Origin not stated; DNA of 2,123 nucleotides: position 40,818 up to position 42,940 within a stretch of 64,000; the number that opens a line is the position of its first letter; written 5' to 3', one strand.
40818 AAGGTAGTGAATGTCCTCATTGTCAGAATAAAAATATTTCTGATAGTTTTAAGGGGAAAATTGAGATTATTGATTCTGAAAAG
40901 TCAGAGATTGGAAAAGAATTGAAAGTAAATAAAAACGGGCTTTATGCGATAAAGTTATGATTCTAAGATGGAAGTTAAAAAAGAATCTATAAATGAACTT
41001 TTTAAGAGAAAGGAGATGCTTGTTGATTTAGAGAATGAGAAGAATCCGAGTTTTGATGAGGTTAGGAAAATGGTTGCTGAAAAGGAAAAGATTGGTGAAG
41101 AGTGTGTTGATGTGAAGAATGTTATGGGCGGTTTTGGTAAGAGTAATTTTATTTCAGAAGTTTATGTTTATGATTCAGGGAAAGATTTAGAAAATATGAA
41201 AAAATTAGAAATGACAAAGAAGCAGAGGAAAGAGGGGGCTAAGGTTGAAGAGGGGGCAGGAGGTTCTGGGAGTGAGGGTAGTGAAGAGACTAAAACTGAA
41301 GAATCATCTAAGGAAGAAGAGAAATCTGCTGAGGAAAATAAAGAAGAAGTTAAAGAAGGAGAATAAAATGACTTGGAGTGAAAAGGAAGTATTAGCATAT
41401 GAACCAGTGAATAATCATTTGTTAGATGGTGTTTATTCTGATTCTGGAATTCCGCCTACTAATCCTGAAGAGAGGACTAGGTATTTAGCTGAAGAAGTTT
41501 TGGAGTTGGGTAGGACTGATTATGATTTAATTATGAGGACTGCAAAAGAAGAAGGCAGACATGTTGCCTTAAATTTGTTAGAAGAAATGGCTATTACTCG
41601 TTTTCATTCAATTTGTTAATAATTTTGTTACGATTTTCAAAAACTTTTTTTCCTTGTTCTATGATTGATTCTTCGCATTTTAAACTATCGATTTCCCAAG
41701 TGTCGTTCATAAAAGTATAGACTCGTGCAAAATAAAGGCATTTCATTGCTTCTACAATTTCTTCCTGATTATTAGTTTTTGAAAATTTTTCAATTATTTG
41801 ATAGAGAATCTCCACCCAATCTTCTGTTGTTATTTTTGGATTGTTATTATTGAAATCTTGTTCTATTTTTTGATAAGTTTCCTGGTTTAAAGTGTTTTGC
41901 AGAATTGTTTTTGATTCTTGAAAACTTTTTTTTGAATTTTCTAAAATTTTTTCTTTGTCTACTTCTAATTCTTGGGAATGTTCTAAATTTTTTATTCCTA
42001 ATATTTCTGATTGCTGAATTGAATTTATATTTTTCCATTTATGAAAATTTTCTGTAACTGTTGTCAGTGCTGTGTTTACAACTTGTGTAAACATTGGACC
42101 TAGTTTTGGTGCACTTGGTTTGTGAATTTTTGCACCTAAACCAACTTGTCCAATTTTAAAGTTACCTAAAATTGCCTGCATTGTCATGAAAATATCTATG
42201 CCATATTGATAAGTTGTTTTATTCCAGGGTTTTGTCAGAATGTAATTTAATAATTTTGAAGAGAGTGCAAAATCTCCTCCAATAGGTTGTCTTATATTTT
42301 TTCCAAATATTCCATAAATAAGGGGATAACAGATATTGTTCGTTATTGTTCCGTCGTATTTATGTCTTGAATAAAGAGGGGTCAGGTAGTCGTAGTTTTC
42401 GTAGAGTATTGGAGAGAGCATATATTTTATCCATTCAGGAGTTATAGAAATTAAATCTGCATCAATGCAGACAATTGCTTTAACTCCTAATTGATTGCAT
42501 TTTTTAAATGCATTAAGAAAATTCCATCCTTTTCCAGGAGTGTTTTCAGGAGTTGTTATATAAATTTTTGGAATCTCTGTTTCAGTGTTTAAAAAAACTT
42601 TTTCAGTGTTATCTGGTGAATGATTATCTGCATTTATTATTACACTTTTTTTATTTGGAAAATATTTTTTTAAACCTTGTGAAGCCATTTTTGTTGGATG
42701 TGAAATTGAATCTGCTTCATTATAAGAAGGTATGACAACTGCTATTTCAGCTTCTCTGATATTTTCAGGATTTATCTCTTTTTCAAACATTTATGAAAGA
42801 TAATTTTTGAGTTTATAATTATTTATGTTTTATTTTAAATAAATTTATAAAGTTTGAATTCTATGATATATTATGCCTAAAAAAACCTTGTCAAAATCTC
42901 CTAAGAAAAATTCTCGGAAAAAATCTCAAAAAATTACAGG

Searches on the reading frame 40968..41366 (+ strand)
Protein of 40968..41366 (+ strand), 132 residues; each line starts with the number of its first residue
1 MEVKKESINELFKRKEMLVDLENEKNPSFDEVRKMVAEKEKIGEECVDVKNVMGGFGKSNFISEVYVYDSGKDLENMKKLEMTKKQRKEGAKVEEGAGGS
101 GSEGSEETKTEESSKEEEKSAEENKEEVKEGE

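Call 83: search_protein_families(library=pfam, proteins=[window:40968-41366:+], max_evalue=0.001)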
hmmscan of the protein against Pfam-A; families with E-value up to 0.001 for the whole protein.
window:40968-41366:+ (132 aa): 1 family
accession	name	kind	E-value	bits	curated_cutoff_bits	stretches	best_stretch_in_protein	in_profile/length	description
PF01282.25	Ribosomal_S24e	-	5.6e-10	39.6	24.5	1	2-87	1-88/95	Ribosomal protein S24e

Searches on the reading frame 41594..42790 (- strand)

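Call 72: search_protein_families(library=pfam, proteins=[window:41594-42790:-], max_evalue=0.001)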
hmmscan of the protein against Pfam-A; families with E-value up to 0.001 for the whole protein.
window:41594-42790:- (398 aa): 3 families
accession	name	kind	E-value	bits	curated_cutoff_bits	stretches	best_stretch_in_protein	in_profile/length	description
PF00535.33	Glycos_transf_2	-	1.4e-11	45.1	23.3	1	18-149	2-124/168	Glycosyl transferase family 2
PF13641.12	Glyco_tranf_2_3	-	2.4e-06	28.1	27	1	16-137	3-120/230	Glycosyltransferase like family 2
PF21969.2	MGS_GT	-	0.00037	20.5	27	1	85-216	74-209/239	Mannosylglycerate synthase, GT domain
